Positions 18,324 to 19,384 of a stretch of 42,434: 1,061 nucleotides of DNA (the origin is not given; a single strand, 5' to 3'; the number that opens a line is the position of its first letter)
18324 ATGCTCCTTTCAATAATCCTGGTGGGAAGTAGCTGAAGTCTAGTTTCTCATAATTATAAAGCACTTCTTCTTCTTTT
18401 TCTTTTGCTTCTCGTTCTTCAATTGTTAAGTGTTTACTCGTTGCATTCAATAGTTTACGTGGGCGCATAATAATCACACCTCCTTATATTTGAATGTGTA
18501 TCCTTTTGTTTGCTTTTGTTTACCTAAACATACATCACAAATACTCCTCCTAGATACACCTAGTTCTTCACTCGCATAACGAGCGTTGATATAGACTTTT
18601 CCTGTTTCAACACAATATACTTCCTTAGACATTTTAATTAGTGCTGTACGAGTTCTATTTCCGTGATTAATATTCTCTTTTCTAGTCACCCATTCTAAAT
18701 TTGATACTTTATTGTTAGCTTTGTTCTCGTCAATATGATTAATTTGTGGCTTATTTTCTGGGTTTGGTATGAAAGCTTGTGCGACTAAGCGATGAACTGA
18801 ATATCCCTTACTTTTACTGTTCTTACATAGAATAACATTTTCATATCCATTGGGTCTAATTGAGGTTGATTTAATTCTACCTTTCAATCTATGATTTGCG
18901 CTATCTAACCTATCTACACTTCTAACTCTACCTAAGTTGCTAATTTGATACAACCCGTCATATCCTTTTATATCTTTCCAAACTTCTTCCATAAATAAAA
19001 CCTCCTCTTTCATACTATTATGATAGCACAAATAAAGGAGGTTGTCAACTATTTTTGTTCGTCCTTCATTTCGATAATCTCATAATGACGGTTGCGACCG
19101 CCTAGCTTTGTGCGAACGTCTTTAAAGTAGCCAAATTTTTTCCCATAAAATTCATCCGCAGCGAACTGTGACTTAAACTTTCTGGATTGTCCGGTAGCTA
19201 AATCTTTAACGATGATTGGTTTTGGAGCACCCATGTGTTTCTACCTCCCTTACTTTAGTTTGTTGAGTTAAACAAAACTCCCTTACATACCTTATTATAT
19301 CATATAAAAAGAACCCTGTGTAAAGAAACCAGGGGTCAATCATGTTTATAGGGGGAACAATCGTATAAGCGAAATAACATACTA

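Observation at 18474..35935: Selfish HNH/NUMOD4 homing-endonuclease cassette family: five full-length paralogs plus three decayed copies, each built so insertion does not break host gene expression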

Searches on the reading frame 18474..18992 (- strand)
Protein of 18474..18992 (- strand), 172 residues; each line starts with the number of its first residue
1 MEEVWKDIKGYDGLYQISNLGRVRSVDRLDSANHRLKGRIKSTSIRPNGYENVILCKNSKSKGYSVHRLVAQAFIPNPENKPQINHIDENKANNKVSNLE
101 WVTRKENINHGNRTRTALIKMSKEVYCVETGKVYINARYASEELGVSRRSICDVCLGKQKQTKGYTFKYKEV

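Call 4: search_protein_families(library=pfam, proteins=[window:18474-18992:-], max_evalue=0.01)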
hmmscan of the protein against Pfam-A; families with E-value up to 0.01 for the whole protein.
window:18474-18992:- (172 aa): 3 families
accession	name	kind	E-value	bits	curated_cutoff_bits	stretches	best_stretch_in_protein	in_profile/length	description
PF07463.16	NUMOD4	-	5e-16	59.1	23.4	1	3-55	1-48/49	NUMOD4 motif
PF13392.12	HNH_3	-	1.1e-10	41.4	24.8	1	65-107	2-44/46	HNH endonuclease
PF22083.2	I-HmuI_NUMOD-like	-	2.1e-07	30.9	27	1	134-168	12-46/46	DNA endonuclease I-HmuI-like, NUMOD-like domain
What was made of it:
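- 18474..18992 (-): HNH-A, a free-standing I-HmuI-like HNH endonuclease gene directly upstream of terS. Its tail SD AAGGAGG is at 18479-18485 and the terS ATG is at 18468. Pfam NUMOD4 + HNH_3 + I-HmuI_NUMOD-like (call 4).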

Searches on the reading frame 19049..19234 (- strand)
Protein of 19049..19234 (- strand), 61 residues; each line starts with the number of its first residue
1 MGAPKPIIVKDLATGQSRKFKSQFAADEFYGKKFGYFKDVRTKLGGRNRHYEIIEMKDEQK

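Call 4: search_protein_families(library=pfam, proteins=[window:19049-19234:-], max_evalue=0.01)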
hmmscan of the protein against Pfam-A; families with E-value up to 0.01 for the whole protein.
window:19049-19234:- (61 aa): 0 families

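Call 48: search_protein_families(library=phrogs, proteins=[window:19049-19234:-], max_evalue=0.001)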
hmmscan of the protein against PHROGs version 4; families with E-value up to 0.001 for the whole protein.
window:19049-19234:- (61 aa): 1 family
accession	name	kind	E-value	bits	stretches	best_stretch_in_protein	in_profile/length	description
phrog_10805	-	unknown function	4.5e-32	110.7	1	8-56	1-49/50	-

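Call 49: search_protein_families(library=pfam, proteins=[window:19049-19234:-], max_evalue=10)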
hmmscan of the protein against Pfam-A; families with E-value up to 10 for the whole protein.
window:19049-19234:- (61 aa): 0 families
